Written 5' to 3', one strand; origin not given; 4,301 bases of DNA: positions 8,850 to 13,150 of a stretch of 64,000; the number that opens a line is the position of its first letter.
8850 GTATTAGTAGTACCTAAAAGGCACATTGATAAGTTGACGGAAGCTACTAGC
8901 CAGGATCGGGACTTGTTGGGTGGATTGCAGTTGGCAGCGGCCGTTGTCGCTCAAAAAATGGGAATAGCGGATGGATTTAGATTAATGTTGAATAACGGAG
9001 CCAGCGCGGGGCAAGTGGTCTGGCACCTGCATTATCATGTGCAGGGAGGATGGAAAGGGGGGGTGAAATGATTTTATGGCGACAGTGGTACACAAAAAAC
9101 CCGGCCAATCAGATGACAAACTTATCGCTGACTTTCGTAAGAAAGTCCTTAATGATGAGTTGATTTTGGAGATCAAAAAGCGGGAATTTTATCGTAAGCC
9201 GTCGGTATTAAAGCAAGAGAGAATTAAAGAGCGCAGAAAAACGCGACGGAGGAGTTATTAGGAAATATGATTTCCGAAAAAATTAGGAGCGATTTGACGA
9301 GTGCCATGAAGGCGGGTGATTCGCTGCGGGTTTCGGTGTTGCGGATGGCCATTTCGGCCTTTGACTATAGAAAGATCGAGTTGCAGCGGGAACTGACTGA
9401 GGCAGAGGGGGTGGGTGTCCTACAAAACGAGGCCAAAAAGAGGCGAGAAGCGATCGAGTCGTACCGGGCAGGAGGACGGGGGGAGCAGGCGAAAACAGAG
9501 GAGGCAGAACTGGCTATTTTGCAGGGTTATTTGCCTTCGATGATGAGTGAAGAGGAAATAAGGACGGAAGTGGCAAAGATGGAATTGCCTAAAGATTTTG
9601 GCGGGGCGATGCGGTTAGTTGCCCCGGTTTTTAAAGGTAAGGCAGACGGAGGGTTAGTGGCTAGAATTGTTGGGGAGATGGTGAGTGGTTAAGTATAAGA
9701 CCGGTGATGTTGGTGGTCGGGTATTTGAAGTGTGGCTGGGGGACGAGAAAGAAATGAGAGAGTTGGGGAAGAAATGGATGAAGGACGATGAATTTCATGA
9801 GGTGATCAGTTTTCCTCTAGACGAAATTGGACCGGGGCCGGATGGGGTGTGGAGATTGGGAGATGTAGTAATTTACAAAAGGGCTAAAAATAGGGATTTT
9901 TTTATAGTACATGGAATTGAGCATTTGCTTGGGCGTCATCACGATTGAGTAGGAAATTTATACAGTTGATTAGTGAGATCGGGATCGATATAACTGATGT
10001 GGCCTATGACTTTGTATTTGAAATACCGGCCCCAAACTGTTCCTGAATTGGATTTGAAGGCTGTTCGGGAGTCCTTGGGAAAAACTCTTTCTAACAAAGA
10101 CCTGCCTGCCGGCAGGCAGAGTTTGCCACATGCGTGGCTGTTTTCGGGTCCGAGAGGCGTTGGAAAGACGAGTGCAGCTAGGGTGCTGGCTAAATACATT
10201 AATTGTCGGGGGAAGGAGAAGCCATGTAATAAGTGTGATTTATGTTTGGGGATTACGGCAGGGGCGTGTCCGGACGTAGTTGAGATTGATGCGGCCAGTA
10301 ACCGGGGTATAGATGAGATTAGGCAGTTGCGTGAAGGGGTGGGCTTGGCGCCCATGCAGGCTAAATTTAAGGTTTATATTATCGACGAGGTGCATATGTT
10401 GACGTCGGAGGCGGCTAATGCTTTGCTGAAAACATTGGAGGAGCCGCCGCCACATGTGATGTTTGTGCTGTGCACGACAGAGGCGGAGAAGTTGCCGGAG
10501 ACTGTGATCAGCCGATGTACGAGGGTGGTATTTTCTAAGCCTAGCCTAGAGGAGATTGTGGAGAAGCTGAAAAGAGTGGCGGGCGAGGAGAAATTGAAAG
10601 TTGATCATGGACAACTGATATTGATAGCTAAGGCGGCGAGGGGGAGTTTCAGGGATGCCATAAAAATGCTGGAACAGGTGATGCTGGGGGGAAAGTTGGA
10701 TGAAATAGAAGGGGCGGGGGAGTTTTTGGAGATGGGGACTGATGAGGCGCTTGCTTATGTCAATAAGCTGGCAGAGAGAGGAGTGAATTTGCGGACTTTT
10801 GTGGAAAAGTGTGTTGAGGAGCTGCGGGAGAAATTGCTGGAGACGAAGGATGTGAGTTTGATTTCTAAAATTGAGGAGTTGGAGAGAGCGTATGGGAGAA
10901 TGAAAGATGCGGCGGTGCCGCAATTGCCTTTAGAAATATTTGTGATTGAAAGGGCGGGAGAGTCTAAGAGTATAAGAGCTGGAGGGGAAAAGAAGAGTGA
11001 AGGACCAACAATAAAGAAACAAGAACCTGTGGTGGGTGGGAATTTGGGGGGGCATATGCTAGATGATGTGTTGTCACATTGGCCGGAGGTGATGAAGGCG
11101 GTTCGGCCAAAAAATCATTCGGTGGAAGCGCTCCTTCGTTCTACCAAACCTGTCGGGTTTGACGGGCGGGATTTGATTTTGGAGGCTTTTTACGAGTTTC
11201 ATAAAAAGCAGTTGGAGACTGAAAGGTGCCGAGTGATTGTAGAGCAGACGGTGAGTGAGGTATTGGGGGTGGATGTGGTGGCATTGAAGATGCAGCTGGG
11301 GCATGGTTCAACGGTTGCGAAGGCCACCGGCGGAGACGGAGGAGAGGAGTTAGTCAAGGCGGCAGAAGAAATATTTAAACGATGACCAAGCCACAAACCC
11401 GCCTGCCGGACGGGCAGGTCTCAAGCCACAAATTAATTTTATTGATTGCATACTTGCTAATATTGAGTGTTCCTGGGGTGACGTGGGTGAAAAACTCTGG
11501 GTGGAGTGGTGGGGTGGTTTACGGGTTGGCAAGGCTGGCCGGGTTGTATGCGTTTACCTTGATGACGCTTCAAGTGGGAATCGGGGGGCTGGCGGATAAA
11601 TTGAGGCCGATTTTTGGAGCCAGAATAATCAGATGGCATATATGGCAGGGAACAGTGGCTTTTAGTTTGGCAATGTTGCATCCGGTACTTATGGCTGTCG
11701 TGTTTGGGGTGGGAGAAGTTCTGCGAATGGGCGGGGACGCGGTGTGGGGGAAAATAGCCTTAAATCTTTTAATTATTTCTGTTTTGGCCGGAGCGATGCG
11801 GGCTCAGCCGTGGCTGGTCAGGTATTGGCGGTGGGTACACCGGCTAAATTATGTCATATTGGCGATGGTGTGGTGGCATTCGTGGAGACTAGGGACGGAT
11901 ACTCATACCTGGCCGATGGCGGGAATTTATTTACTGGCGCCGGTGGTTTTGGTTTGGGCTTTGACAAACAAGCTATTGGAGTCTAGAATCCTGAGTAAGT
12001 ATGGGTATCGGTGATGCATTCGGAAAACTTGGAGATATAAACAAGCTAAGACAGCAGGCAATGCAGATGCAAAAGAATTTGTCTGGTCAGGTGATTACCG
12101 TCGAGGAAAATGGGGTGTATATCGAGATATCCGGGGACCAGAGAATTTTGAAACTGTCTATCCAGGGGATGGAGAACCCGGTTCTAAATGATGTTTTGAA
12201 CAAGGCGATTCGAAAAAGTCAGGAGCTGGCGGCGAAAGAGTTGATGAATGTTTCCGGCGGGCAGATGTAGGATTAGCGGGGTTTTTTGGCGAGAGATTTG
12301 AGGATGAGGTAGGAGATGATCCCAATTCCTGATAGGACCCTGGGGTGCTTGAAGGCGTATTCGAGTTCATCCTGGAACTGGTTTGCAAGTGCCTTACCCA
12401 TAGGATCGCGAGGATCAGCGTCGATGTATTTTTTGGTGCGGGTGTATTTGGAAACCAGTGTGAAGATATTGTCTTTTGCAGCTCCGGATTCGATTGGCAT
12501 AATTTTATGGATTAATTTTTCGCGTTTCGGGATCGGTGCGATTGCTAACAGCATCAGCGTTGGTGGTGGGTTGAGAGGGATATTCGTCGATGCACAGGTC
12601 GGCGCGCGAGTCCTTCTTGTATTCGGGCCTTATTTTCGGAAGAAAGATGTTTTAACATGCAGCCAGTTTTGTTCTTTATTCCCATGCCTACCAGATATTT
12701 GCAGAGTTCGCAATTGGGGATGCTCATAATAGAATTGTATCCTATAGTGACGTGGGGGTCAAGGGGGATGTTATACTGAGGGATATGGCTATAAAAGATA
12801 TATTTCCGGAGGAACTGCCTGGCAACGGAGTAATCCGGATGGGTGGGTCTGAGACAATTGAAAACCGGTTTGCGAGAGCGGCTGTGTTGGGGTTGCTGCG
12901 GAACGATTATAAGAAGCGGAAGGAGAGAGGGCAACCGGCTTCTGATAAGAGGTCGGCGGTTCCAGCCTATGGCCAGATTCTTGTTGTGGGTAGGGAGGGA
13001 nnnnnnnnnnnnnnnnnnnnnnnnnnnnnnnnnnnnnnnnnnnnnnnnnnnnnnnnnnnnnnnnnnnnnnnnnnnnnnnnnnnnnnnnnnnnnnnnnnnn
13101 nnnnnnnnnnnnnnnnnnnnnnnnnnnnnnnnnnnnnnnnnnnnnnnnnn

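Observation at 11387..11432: Hairpin element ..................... flanked by 11-bp direct repeats (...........) at the dnaX / membrane-protein junction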

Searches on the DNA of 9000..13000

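Call 19: search_rna_families(source=window, start=9000, end=13000, threshold=evalue, max_evalue=10)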
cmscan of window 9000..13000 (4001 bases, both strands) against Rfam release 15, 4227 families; matches with E-value up to 10: 0.
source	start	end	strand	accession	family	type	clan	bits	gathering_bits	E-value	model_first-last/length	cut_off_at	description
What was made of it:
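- On Known structured RNA (Rfam): There were 0 matches at E<=10 in 9000-13000 (call 19).
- There is no Rfam match (call 19). There is no Rfam family (call 19).
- Tried and rejected: None found (call 19).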

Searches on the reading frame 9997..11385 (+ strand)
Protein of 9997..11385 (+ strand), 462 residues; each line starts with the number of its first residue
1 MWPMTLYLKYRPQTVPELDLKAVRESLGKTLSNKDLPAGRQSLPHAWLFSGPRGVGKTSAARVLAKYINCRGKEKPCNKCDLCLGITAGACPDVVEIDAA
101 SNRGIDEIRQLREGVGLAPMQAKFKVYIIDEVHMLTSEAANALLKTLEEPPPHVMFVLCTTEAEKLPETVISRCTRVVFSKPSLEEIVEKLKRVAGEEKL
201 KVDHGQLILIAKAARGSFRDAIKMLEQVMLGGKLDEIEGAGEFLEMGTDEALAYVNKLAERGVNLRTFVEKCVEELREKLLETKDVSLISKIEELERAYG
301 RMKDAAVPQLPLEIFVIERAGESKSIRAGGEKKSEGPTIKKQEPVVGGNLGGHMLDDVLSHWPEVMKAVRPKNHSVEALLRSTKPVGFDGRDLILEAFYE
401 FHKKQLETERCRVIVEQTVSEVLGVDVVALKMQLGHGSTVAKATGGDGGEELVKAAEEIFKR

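Call 14: search_protein_families(library=pfam, proteins=[window:9997-11385:+])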
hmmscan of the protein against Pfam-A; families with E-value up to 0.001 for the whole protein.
window:9997-11385:+ (462 aa): 9 families
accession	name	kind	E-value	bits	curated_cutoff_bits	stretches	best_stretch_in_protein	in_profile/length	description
PF13177.12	DNA_pol3_delta2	-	7.5e-41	140.2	27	1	41-181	16-159/161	DNA polymerase III, delta subunit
PF00004.35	AAA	-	1.4e-12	48.6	21.2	1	48-179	2-128/131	ATPase family associated with various cellular activities (AAA)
PF22608.2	DNAX_ATPase_lid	-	4e-09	36.6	27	1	186-229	1-44/49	DNA polymerase III clamp loader subunit, ATPase lid domain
PF20964.2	DnaX_C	-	7.7e-09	36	26.2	1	355-435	9-88/113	DNA polymerase III subunit tau, C-terminal domain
PF07728.20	AAA_5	-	3.5e-05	24.3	22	0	123-154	66-97/139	AAA domain (dynein-related subfamily)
PF13604.12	AAA_30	-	9.1e-05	22.7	27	1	48-157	22-122/191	AAA domain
PF13401.12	AAA_22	-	0.00051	20.8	27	0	49-159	10-123/130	AAA domain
PF21960.2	RCF1-5-like_lid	-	0.0006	20.2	27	0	190-226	2-39/43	RCF1/5-like, AAA+ ATPase lid domain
PF05496.18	RuvB_N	-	0.00086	19.5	27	0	42-70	31-59/159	Holliday junction DNA helicase RuvB P-loop domain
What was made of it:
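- Checked: The dnaX ORF is 9997-11385 (Pfam DNA_pol3_delta2, DnaX_C; call 14).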

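Call 21: find_homologous_proteins(query=window:9997-11385:+, max_evalue=1e-30)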
Query window:9997-11385:+ (462 aa): 8000 proteins with E <= 1e-30 among 8000 candidates; the best 120 are listed.
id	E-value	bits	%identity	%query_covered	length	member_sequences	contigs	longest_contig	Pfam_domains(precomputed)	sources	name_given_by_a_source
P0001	0.0e+0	1021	100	100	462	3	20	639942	PF00004.36,PF20964.3,PF22608.3,PF13177.13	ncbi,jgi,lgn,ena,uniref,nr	ncbi:DNA polymerase III, subunit gamma and tau [Candidatus Amesbacteria bacterium RIFCSPHIGHO2_01_FU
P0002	1.1e-184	633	68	99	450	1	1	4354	PF13604.13,PF00004.36,PF20964.3,PF22608.3,PF13177.13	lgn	-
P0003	3.1e-183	628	66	99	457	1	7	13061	PF13604.13,PF00004.36,PF20964.3,PF22608.3,PF13177.13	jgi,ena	-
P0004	3.0e-181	621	65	99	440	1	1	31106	PF13604.13,PF00004.36,PF20964.3,PF22608.3,PF13177.13,PF07728.21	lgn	-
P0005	4.8e-178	611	66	99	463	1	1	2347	PF13604.13,PF00004.36,PF20964.3,PF22608.3,PF13177.13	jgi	-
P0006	9.0e-178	610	64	99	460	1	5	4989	PF13604.13,PF00004.36,PF13401.13,PF20964.3,PF22608.3,PF13177.13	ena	-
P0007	2.9e-176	605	64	99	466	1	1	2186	PF13604.13,PF00004.36,PF20964.3,PF22608.3,PF13177.13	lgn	-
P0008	1.3e-169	583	64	99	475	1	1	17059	PF00004.36,PF20964.3,PF22608.3,PF21960.3,PF13177.13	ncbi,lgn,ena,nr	ncbi:MAG: Uncharacterized protein G01um101416_633 [Microgenomates group bacterium Gr01-1014_16]|nr:M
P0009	3.8e-167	575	61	99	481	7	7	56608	PF12169.14,PF13604.13,PF00004.36,PF20964.3,PF22608.3,PF13177.13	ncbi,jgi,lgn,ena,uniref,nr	ncbi:DNA polymerase III, subunit gamma and tau [Candidatus Amesbacteria bacterium RIFCSPLOWO2_01_FUL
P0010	5.7e-164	564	60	99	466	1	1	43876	PF13604.13,PF00004.36,PF20964.3,PF22608.3,PF13177.13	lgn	-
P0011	6.7e-158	544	61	99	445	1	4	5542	PF13604.13,PF00004.36,PF13401.13,PF20964.3,PF22608.3,PF13177.13,PF07728.21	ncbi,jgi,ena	-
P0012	6.9e-152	525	56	100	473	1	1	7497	PF00004.36,PF20964.3,PF22608.3,PF13177.13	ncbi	-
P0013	1.2e-150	520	53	99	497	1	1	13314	PF13604.13,PF13245.13,PF00004.36,PF13401.13,PF20964.3,PF22608.3,PF05496.19,PF13177.13,PF07728.21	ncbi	-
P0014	4.6e-150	519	58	99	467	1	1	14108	PF13604.13,PF00004.36,PF20964.3,PF22608.3,PF13177.13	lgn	-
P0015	2.2e-147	510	56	99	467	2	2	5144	PF13604.13,PF00004.36,PF20964.3,PF22608.3,PF13177.13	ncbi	ncbi:MAG: DNA polymerase III subunit gamma/tau, partial [Patescibacteria group bacterium]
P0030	4.7e-141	489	56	99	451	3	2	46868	PF13604.13,PF00004.36,PF20964.3,PF22608.3,PF13177.13,PF07728.21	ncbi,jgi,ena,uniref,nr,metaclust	ncbi:MAG: polymerase III, subunit gamma and tau protein [Candidatus Amesbacteria bacterium GW2011_GW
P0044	5.8e-138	479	96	52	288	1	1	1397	PF20964.3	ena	-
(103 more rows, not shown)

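Call 23: find_encoding_contigs(protein=P0044, flank=5000)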
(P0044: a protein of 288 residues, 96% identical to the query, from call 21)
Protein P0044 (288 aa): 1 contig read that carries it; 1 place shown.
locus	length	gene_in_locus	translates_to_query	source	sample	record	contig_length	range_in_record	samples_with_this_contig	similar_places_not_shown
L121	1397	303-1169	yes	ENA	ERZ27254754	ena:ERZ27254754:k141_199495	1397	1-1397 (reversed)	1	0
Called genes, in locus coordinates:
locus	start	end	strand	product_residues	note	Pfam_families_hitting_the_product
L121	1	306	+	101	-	?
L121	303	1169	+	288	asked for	PF20964:DnaX_C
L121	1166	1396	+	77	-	?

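Call 25: find_encoding_contigs(protein=P0001, flank=3000, max_places=10)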
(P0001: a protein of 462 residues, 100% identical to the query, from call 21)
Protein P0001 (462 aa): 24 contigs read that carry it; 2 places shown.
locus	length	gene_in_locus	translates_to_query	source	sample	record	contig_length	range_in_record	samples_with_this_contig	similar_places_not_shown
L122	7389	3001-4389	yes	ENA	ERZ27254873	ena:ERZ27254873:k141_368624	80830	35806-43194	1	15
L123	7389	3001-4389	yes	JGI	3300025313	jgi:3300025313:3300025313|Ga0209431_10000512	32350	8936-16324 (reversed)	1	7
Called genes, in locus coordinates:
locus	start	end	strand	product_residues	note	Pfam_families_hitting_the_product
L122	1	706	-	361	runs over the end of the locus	PF01702:TGT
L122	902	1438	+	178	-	-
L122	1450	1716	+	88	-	-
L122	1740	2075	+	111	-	PF11969:DcpS_C, PF01230:HIT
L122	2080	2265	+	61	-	PF01165:Ribosomal_S21 (weak)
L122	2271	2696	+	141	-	PF09424:YqeY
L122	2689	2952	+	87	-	PF02130:YbeY (weak)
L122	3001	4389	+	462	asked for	PF13177:DNA_pol3_delta2, PF00004:AAA, PF22608:DNAX_ATPase_lid, PF20964:DnaX_C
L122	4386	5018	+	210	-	PF01794:Ferric_reduct (weak)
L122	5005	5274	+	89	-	-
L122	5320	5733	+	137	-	-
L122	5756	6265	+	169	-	-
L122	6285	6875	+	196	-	PF21176:RecR_HhH, PF02132:RecR_ZnF, PF13662:Toprim_4, PF01751:Toprim, PF21175:RecR_C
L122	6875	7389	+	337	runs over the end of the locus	PF02016:Peptidase_S66, PF17676:Peptidase_S66C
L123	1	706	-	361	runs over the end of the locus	PF01702:TGT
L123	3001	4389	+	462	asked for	PF13177:DNA_pol3_delta2, PF00004:AAA, PF22608:DNAX_ATPase_lid, PF20964:DnaX_C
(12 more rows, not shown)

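Call 26: find_encoding_contigs(protein=P0004, flank=2500, max_places=2)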
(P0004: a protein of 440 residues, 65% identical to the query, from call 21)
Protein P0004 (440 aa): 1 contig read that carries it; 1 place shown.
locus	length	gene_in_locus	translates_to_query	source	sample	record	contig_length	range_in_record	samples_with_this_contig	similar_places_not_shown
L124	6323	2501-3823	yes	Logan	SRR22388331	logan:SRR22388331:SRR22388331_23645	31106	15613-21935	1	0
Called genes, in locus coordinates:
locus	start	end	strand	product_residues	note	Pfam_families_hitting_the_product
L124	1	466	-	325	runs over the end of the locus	PF01702:TGT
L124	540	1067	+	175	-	-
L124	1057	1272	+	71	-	-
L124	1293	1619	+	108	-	PF11969:DcpS_C, PF01230:HIT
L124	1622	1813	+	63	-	PF01165:Ribosomal_S21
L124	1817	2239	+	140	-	PF09424:YqeY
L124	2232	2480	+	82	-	PF02130:YbeY (weak)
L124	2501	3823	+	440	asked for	PF13177:DNA_pol3_delta2, PF13604:AAA_30 (faint), PF00004:AAA, PF07728:AAA_5 (weak), PF22608:DNAX_ATPase_lid, PF20964:DnaX_C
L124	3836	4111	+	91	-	-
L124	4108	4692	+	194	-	PF21176:RecR_HhH, PF02132:RecR_ZnF (weak), PF01751:Toprim, PF13662:Toprim_4, PF21175:RecR_C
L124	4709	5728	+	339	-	PF02016:Peptidase_S66, PF17676:Peptidase_S66C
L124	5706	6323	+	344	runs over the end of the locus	PF02016:Peptidase_S66, PF17676:Peptidase_S66C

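Call 27: find_encoding_contigs(protein=P0003, flank=2500, max_places=2)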
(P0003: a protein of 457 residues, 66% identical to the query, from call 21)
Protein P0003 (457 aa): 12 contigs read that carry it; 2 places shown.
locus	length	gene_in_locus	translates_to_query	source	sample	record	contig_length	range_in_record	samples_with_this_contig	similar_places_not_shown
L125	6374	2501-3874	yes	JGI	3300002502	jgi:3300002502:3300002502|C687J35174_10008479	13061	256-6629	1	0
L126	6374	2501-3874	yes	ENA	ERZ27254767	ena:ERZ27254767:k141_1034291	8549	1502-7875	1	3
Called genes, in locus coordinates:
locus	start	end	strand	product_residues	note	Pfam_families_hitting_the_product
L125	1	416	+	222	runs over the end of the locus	?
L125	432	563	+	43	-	-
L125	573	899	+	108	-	PF11969:DcpS_C, PF01230:HIT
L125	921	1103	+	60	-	PF01165:Ribosomal_S21 (weak)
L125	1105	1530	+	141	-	PF09424:YqeY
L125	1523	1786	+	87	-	PF02130:YbeY (faint)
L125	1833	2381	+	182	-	PF20803:PaaX_M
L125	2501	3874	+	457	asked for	PF13177:DNA_pol3_delta2, PF13604:AAA_30 (weak), PF00004:AAA, PF22608:DNAX_ATPase_lid, PF20964:DnaX_C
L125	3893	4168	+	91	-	PF02575:YbaB_DNA_bd (faint)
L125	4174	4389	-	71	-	-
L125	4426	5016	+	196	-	-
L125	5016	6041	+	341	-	PF02016:Peptidase_S66, PF17676:Peptidase_S66C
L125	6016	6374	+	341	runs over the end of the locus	-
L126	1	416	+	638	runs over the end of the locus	?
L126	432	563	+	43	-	-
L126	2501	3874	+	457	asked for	PF13177:DNA_pol3_delta2, PF13604:AAA_30 (weak), PF00004:AAA, PF22608:DNAX_ATPase_lid, PF20964:DnaX_C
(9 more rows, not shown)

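Call 28: find_encoding_contigs(protein=P0002, flank=2500, max_places=2)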
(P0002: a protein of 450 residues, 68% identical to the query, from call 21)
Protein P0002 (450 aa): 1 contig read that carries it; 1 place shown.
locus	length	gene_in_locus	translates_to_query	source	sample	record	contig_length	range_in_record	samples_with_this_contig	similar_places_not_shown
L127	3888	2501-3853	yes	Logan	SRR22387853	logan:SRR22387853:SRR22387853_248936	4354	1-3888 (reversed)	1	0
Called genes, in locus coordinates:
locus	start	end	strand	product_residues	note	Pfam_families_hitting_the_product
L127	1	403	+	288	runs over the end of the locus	?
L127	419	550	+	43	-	-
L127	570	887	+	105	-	PF11969:DcpS_C, PF01230:HIT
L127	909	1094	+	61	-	PF01165:Ribosomal_S21 (weak)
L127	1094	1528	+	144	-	PF09424:YqeY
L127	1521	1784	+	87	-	PF02130:YbeY (weak)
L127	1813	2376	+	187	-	PF20803:PaaX_M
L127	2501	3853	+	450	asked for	PF13177:DNA_pol3_delta2, PF13604:AAA_30 (weak), PF00004:AAA, PF22608:DNAX_ATPase_lid, PF20964:DnaX_C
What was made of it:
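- Tried and rejected: L127 ends at the dnaX stop codon and shows nothing downstream (call 28).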

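Call 59: find_encoding_contigs(protein=P0012, flank=1500, max_places=1)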
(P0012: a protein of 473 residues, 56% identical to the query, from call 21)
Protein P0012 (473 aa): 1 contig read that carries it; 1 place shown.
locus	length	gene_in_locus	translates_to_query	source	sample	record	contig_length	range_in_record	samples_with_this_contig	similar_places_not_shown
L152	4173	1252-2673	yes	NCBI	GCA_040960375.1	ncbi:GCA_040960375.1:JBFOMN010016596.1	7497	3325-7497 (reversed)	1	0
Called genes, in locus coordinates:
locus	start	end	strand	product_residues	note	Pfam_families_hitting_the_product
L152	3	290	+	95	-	?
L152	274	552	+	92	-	PF02130:YbeY (weak)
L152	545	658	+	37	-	-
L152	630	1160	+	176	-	PF20803:PaaX_M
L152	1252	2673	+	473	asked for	PF13177:DNA_pol3_delta2, PF00004:AAA, PF22608:DNAX_ATPase_lid (weak), PF20964:DnaX_C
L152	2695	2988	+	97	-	PF02575:YbaB_DNA_bd (faint)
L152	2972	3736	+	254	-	-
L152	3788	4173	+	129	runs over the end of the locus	-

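Call 60: find_encoding_contigs(protein=P0014, flank=1500, max_places=1)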
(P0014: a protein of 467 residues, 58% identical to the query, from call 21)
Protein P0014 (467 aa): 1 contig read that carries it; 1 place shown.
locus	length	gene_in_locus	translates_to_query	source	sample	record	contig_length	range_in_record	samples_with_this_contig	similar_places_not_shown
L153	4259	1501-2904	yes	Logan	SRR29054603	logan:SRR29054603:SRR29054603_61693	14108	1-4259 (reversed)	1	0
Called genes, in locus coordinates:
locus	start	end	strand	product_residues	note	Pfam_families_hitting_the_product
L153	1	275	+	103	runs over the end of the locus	PF02130:YbeY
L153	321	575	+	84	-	PF12728:HTH_17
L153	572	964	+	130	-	PF13470:PIN_3 (weak)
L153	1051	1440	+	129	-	-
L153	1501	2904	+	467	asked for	PF13177:DNA_pol3_delta2, PF13604:AAA_30 (faint), PF00004:AAA, PF22608:DNAX_ATPase_lid, PF20964:DnaX_C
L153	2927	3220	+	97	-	PF02575:YbaB_DNA_bd (faint)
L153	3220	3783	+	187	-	-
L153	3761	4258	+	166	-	?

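Call 61: find_encoding_contigs(protein=P0030, flank=1500, max_places=1)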
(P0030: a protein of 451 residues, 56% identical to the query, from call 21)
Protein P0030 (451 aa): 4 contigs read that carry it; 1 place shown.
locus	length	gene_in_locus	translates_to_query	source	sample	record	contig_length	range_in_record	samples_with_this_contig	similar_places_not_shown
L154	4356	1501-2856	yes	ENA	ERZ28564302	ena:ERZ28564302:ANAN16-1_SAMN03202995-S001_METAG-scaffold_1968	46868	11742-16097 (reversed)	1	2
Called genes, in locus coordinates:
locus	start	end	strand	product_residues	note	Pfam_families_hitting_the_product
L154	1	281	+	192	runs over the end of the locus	PF20803:PaaX_M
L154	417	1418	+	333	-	-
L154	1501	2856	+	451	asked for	PF07728:AAA_5 (faint), PF13177:DNA_pol3_delta2, PF13604:AAA_30 (weak), PF00004:AAA, PF22608:DNAX_ATPase_lid (weak), PF20964:DnaX_C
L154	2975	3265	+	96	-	PF02575:YbaB_DNA_bd (weak)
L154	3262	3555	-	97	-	-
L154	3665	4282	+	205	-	-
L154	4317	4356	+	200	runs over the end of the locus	PF21176:RecR_HhH, PF02132:RecR_ZnF, PF01751:Toprim, PF13662:Toprim_4, PF21175:RecR_C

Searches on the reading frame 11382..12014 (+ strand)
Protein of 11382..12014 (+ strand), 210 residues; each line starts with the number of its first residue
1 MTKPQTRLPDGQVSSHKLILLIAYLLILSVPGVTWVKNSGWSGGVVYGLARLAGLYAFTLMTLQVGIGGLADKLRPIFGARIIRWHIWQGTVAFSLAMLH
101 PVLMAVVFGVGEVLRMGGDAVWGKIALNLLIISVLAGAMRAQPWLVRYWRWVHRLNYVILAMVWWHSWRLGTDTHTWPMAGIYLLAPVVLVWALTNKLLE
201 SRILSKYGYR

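Call 14: search_protein_families(library=pfam, proteins=[window:11382-12014:+])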
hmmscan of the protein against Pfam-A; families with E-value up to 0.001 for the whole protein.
window:11382-12014:+ (210 aa): 1 family
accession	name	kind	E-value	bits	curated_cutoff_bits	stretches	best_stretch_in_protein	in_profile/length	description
PF01794.25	Ferric_reduct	-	1.3e-05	25.7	28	1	53-162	1-119/121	Ferric reductase like transmembrane component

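Call 37: find_homologous_proteins(query=window:11382-12014:+, max_evalue=0.00001)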
Query window:11382-12014:+ (210 aa): 5 proteins with E <= 0.00001 among 493 candidates.
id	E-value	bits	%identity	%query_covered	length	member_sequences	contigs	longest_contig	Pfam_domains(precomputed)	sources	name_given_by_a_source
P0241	1.7e-130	452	99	100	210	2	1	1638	PF01794.26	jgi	-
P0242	1.2e-93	331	79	89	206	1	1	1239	-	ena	-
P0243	4.0e-67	244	57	98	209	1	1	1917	PF01794.26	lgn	-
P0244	5.0e-56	208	62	72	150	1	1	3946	-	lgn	-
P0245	1.2e-47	181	51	89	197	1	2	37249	PF01794.26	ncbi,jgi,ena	-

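Call 39: find_encoding_contigs(protein=P0242, flank=2000, max_places=2)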
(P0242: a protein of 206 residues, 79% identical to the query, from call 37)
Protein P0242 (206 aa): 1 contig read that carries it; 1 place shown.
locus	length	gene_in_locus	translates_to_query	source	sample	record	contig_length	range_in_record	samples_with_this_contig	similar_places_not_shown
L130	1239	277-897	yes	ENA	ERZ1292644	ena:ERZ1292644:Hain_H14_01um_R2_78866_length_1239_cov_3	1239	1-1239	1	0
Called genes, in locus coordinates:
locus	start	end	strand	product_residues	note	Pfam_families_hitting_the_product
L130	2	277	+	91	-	?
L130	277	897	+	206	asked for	-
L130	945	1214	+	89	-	-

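Call 41: find_encoding_contigs(protein=P0243, flank=2000, max_places=2)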
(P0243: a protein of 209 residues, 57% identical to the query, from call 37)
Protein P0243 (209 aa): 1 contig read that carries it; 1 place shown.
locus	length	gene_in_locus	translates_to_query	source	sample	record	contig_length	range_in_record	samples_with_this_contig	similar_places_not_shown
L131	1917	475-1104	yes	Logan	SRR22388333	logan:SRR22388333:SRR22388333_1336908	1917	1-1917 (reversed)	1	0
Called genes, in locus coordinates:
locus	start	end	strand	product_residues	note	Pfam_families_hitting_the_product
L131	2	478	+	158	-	?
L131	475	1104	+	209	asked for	PF01794:Ferric_reduct (weak)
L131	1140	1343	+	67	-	-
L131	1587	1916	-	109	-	?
